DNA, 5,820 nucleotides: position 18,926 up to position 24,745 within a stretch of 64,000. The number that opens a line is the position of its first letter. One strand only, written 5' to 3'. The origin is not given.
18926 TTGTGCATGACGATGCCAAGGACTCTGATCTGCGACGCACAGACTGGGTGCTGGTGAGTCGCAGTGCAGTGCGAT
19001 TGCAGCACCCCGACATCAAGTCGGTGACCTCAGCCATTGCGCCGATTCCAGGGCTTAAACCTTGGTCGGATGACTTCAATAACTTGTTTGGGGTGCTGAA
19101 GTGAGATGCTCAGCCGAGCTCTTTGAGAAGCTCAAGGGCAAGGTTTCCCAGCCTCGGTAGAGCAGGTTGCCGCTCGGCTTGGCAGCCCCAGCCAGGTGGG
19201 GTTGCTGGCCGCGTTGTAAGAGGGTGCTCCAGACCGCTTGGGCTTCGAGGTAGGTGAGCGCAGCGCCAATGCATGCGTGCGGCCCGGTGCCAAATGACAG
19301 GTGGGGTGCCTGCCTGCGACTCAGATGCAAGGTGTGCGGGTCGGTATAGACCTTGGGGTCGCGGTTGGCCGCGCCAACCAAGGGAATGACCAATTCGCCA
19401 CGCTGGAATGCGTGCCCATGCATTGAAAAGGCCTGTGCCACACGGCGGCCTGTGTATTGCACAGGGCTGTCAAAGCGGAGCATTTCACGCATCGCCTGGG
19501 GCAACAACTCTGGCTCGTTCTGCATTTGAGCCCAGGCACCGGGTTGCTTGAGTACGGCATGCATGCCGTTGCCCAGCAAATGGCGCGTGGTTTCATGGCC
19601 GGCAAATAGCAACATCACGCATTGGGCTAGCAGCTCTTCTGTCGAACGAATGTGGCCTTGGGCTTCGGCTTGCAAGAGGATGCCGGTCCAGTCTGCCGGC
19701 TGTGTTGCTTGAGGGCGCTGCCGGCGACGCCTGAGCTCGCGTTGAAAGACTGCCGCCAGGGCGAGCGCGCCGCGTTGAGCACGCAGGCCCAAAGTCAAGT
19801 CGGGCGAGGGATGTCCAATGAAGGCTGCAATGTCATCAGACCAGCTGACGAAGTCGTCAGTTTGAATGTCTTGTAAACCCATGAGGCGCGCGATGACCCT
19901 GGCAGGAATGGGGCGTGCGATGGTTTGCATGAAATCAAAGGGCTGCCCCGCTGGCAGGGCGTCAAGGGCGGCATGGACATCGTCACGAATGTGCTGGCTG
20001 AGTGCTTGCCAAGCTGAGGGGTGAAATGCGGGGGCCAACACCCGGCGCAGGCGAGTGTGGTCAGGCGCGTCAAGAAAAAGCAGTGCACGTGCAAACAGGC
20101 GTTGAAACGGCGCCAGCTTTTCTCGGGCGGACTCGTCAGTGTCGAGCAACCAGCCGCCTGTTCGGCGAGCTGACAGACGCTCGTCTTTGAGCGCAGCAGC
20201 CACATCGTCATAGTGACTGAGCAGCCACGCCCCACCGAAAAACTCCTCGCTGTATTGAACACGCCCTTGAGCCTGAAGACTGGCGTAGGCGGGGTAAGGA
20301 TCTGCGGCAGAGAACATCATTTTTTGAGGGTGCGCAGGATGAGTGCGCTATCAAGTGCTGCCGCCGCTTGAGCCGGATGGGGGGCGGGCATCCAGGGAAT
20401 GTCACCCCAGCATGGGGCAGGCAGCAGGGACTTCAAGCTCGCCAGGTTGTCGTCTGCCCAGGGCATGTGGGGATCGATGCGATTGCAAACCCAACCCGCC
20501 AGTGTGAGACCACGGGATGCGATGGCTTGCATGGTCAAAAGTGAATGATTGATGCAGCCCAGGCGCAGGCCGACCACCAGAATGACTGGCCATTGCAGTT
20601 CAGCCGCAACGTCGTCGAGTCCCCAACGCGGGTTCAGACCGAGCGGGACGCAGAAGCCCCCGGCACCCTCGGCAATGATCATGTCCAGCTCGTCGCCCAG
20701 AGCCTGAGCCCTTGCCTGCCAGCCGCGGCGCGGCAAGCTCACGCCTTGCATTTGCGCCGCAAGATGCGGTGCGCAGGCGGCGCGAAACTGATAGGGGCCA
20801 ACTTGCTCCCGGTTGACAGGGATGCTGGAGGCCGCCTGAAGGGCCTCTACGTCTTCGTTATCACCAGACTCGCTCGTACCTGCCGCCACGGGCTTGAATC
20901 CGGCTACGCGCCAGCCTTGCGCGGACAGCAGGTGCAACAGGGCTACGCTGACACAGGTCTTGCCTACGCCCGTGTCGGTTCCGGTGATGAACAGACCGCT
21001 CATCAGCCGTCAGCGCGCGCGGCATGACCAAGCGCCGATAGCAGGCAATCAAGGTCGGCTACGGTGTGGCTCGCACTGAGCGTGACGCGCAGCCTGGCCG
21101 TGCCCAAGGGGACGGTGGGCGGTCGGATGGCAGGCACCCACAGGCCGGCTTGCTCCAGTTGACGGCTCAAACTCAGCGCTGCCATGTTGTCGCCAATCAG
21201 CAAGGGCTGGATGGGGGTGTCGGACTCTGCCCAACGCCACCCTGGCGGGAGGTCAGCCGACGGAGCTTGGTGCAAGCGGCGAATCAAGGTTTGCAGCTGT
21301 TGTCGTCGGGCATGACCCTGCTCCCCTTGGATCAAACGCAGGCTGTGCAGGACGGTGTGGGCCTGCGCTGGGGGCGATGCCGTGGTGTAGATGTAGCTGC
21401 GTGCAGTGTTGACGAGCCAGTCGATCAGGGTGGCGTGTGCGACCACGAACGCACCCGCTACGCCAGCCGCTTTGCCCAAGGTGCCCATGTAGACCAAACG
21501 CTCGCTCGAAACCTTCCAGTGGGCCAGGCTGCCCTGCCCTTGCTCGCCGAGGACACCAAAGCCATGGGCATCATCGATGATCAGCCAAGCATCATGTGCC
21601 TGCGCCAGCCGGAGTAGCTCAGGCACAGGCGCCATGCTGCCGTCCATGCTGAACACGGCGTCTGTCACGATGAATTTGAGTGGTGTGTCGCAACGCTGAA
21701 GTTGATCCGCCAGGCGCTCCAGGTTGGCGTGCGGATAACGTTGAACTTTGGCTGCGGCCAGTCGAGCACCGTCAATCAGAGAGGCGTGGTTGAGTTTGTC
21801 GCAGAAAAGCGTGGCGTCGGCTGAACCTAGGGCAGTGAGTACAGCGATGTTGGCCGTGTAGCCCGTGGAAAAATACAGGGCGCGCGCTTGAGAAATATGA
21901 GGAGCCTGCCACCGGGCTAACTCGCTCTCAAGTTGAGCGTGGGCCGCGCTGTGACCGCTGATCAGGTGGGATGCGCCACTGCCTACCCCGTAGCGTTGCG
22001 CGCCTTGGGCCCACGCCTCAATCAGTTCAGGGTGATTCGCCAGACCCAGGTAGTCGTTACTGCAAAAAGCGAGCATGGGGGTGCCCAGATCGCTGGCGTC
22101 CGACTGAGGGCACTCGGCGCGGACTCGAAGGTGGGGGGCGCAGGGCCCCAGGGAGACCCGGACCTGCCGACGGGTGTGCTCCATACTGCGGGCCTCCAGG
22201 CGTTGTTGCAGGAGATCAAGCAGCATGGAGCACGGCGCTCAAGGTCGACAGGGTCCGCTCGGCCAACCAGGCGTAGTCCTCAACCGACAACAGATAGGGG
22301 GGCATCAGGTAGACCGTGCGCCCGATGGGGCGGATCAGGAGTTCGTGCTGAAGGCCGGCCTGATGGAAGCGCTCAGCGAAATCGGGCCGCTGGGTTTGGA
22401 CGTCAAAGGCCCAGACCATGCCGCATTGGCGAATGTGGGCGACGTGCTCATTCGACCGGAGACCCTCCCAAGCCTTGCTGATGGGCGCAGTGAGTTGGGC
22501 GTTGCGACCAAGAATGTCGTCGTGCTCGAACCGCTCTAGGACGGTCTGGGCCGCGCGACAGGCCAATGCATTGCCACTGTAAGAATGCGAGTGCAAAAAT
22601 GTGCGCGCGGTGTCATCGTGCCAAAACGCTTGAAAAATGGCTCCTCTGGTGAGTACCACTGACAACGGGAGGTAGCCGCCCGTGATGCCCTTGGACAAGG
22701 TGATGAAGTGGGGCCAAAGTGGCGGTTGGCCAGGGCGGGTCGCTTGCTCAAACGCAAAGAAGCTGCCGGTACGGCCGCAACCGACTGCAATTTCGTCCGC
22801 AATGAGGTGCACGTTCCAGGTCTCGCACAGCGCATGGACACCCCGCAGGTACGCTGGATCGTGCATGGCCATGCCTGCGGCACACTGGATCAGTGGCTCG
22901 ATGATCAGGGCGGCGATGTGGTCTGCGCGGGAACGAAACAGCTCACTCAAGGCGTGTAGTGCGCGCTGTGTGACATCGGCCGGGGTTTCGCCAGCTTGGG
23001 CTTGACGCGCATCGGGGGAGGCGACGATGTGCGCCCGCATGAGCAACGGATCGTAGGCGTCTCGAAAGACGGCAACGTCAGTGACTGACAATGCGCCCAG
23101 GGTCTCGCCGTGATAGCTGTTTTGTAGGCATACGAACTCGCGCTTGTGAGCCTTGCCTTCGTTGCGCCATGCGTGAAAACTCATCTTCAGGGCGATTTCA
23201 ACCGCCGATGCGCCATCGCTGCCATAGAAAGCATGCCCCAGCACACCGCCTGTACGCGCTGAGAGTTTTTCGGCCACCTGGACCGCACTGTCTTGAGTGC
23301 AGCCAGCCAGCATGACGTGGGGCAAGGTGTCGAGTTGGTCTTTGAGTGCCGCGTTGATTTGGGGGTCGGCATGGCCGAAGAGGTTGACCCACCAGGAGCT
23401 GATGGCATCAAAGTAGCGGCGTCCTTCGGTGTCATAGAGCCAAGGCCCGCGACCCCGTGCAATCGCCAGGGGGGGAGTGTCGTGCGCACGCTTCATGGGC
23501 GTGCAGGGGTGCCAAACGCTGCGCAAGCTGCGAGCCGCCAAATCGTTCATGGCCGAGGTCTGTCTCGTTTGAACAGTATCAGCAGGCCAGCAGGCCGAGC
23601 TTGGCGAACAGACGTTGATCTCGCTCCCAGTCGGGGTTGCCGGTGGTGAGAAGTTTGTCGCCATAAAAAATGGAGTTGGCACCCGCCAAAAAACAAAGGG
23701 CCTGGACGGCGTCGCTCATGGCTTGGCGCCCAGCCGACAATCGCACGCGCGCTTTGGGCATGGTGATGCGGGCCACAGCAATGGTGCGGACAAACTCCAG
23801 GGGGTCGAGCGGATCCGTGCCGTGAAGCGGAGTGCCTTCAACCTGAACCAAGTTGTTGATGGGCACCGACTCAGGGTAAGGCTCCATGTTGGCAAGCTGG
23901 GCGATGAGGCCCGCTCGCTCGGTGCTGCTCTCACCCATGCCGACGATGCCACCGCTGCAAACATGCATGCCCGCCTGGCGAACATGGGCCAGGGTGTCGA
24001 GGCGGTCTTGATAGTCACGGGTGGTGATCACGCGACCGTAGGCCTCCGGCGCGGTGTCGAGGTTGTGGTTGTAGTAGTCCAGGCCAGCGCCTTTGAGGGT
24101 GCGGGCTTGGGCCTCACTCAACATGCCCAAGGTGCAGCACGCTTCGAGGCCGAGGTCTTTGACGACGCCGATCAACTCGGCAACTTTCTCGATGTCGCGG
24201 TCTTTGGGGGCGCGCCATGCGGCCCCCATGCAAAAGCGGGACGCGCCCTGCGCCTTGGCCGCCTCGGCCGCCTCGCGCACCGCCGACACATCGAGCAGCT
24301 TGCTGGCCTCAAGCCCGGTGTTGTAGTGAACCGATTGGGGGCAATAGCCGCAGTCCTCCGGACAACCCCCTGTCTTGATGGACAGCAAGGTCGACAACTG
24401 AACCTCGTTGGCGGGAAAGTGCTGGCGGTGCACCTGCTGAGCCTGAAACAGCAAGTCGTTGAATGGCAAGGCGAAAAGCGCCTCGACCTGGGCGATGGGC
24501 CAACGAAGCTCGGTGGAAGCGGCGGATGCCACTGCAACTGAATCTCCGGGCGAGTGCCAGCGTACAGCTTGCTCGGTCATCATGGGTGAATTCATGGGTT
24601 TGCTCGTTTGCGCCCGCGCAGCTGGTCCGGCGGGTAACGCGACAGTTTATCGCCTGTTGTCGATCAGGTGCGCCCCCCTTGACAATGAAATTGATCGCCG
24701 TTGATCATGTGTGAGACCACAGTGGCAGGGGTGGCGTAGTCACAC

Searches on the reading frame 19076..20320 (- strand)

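Call 24: search_protein_families(library=ncbifam, proteins=[window:19076-20320:-], max_evalue=0.00001)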
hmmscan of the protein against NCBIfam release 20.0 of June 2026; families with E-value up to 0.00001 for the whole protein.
window:19076-20320:- (414 aa): 7 families
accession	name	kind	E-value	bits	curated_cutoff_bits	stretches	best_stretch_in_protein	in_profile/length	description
TIGR04515.1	P450_rel_GT_act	subfamily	9.4e-43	147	343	1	5-379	30-367/386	P450-derived glycosyltransferase activator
NF041177.1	Cyp119_Thmprot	equivalog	3.1e-42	144.7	680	1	27-381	16-350/368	cytochrome P450 Cyp119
TIGR04538.1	P450_cycloAA_1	subfamily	1.5e-41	142.5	500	1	6-398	9-394/395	cytochrome P450, cyclodipeptide synthase-associated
TIGR04458.1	CYP450_TxtE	equivalog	2.6e-41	141.6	500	1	6-398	11-402/403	4-nitrotryptophan synthase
NF041802.1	P450_SolI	exception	1.8e-40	138.7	850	1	5-376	29-400/424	solanimycin biosynthesis cytochrome P450 SolI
NF045816.1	PentlenlactSyn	equivalog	4.7e-32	111.2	700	1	13-379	20-374/396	pentalenolactone synthase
NF050147.1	aminopyruv_ApyO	equivalog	4.7e-13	48.6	525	1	65-371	65-393/444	RiPP biosynthesis cytochrome P450 ApyO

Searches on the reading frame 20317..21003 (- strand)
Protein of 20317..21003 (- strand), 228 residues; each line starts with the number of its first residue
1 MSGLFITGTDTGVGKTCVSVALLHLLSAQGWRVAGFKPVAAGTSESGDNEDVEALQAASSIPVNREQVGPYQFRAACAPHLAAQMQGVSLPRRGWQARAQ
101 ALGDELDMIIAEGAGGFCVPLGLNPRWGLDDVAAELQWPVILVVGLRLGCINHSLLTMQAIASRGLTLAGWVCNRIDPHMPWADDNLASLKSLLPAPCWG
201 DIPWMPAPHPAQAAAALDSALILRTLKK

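Call 24: search_protein_families(library=ncbifam, proteins=[window:20317-21003:-], max_evalue=0.00001)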
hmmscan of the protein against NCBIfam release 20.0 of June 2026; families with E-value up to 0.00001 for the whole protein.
window:20317-21003:- (228 aa): 4 families
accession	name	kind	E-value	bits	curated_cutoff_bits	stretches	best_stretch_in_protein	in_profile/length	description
TIGR00347.1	bioD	equivalog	7.4e-42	143.3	83.3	1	5-174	1-166/166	dethiobiotin synthase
NF004167.0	PRK05632.1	equivalog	2.8e-08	32.8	418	1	2-175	3-174/708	phosphate acetyltransferase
NF002204.1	PRK01077.1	equivalog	3.3e-08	32.8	254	0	2-37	2-37/420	cobyrinic acid a,c-diamide synthase CobB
NF001989.1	PRK00784.1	equivalog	5.9e-08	31.8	273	0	4-39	3-38/480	cobyric acid synthase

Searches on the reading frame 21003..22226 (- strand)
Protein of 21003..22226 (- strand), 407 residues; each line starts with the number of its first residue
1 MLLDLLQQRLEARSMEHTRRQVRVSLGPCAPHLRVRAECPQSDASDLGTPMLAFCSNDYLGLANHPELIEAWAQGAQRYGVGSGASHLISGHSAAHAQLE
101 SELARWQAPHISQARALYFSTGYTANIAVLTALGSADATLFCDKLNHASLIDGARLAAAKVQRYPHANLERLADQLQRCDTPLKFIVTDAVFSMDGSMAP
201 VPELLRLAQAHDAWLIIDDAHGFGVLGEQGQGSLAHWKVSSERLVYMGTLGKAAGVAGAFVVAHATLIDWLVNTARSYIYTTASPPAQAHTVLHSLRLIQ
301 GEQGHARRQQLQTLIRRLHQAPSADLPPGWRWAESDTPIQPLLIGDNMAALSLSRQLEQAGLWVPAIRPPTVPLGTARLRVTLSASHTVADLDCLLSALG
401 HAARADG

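Call 24: search_protein_families(library=ncbifam, proteins=[window:21003-22226:-], max_evalue=0.00001)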
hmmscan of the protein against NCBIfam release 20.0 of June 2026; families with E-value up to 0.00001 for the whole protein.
window:21003-22226:- (407 aa): 12 families
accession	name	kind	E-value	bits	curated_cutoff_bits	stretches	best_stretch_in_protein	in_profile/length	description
TIGR00858.1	bioF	equivalog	3.3e-136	453.8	426.45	1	43-399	15-364/365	8-amino-7-oxononanoate synthase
NF005394.0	PRK06939.1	equivalog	1e-88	297.7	460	1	48-402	41-390/397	glycine C-acetyltransferase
TIGR01825.1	gly_Cac_T_rel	subfamily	6.6e-88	295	535.4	1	51-404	35-380/385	BioF/Kbl family PLP-dependent acyltransferase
NF047600.1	SerpalmtaseCFB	equivalog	1.2e-77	261.3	640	1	48-400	42-386/395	serine palmitoyltransferase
NF047599.1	SerpalmtaseBetaP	equivalog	1.3e-71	241.4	500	1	47-404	41-391/394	serine palmitoyltransferase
TIGR01822.1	2am3keto_CoA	equivalog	7e-71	239.2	493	1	48-404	37-388/393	glycine C-acetyltransferase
TIGR01821.1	5aminolev_synth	equivalog_domain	2.1e-70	237.6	338.55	1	51-402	47-393/402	5-aminolevulinate synthase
NF047603.1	SerpalmtaseAlphaP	equivalog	1.5e-53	181.9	670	1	54-407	50-397/399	serine palmitoyltransferase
NF005697.0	PRK07505.1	subfamily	1.4e-41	142.4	342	1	46-401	45-397/405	hypothetical protein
NF005526.0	PRK07179.1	equivalog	6.5e-39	133.6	428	1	52-401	57-394/407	alpha-hydroxyketone-type quorum-sensing autoinducer synthase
NF004608.1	PRK05937.1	equivalog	2.4e-31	108.8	399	1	53-400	6-343/366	8-amino-7-oxononanoate synthase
NF041364.1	GntC_guanitoxin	equivalog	4.6e-06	25.8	415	1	201-316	156-273/356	guanitoxin biosynthesis PLP-dependent (S)-gamma-hydroxy-L-arginine cyclodehydratase GntC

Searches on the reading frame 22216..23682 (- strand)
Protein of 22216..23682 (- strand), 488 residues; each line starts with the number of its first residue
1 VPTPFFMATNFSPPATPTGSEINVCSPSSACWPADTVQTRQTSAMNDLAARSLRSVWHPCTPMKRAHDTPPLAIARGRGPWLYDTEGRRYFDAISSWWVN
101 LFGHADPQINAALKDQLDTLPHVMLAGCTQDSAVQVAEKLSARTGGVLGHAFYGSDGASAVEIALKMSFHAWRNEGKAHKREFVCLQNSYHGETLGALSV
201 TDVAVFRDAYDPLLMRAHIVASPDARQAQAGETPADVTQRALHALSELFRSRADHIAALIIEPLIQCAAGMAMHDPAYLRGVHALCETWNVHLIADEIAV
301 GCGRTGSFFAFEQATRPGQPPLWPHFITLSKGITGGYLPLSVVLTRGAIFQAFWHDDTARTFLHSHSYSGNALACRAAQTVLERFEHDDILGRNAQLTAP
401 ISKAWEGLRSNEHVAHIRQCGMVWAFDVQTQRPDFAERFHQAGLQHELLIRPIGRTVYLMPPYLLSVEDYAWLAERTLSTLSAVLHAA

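Call 24: search_protein_families(library=ncbifam, proteins=[window:22216-23682:-], max_evalue=0.00001)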
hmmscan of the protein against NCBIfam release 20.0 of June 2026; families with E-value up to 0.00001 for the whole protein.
window:22216-23682:- (488 aa): 69 families (the best 25 are shown)
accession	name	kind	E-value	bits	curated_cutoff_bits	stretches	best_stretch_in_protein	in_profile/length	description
NF005443.0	PRK07030.1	equivalog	1.1e-148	495.6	729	1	46-479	5-442/451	adenosylmethionine--8-amino-7-oxononanoate transaminase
TIGR00508.1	bioA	equivalog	1.9e-141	471.5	405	1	56-475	1-412/419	adenosylmethionine--8-amino-7-oxononanoate transaminase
NF004624.0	PRK05964.1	equivalog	7.8e-141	469.5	494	1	46-475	4-416/427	adenosylmethionine--8-amino-7-oxononanoate transaminase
NF005940.0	PRK07986.1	equivalog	1.8e-83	280.5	625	1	53-475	10-415/429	adenosylmethionine--8-amino-7-oxononanoate transaminase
NF005685.0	PRK07483.1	equivalog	4.4e-71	240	485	1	65-433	7-370/444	aspartate aminotransferase family protein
NF005683.0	PRK07481.1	subfamily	3.1e-69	234.1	575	1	49-477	7-443/453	hypothetical protein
NF005102.0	PRK06541.1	equivalog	2.1e-68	230.9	574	1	41-432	5-389/460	aspartate aminotransferase family protein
NF005812.0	PRK07678.1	subfamily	1.1e-64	218.8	488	1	41-428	3-380/451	aminotransferase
NF004767.0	PRK06105.1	subfamily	3.9e-63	213.6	517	1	43-484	3-450/460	aminotransferase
NF005682.0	PRK07480.1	subfamily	5.1e-62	210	510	1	40-484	5-452/459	aminotransferase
NF005447.0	PRK07036.1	equivalog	7.4e-62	209.5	618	1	40-469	5-440/468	aminotransferase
NF052567.1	OmAmTferAptACaul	equivalog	9.4e-62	209.1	500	1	53-478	2-425/431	omega-aminotransferase AptA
NF002874.0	PRK03244.1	equivalog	2.8e-59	200.9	457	1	63-472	18-383/399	acetylornithine transaminase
TIGR00707.1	argD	subfamily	3e-58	197.5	410.05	1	68-466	7-365/381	acetylornithine/succinylornithine family transaminase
NF004426.0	PRK05769.1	equivalog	3.4e-58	197.5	552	1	66-469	32-425/441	acetyl ornithine aminotransferase family protein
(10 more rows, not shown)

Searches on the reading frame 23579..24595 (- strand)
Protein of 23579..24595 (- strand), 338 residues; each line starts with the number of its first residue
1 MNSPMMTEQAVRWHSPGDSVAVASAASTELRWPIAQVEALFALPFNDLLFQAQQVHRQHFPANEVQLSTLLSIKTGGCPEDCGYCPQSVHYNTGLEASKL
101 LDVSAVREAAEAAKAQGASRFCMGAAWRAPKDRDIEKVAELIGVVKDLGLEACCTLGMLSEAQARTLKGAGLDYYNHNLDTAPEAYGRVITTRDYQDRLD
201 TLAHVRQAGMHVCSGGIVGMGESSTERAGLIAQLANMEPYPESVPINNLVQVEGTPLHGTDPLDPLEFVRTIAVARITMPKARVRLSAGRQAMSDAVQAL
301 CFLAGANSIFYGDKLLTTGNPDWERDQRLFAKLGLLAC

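Call 24: search_protein_families(library=ncbifam, proteins=[window:23579-24595:-], max_evalue=0.00001)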
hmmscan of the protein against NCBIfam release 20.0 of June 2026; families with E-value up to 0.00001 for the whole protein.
window:23579-24595:- (338 aa): 9 families
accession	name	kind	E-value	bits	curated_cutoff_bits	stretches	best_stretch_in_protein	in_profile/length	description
TIGR00433.2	bioB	equivalog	1.1e-121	405.9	225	1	32-335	3-306/307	biotin synthase BioB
NF006308.0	PRK08508.1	equivalog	3.2e-51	174.2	377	1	63-335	2-272/279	biotin synthase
TIGR03910.1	pyrrolys_PylB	equivalog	3.4e-16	59.1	348.2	1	48-289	38-278/347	methylornithine synthase PylB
TIGR03957.1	rSAM_HmdB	equivalog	1.6e-12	47.3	320.9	1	65-307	36-276/317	5,10-methenyltetrahydromethanopterin hydrogenase cofactor biosynthesis protein HmdB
NF053743.1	LipS2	equivalog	9.4e-12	45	270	1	74-284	29-236/292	LipS2 family lipoyl synthase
NF004019.1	PRK05481.1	subfamily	2.1e-07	30.5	203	1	163-236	141-216/286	lipoyl synthase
NF009544.0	PRK12928.1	subfamily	2.1e-07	30.5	210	1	165-236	163-236/300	lipoyl synthase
TIGR03550.1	F420_cofG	equivalog_domain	4.4e-07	29.4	213.35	0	155-284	104-241/322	7,8-didemethyl-8-hydroxy-5-deazariboflavin synthase CofG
NF053742.1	LipS1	equivalog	6.8e-06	25.9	230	1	70-286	9-219/268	LipS1 family lipoyl synthase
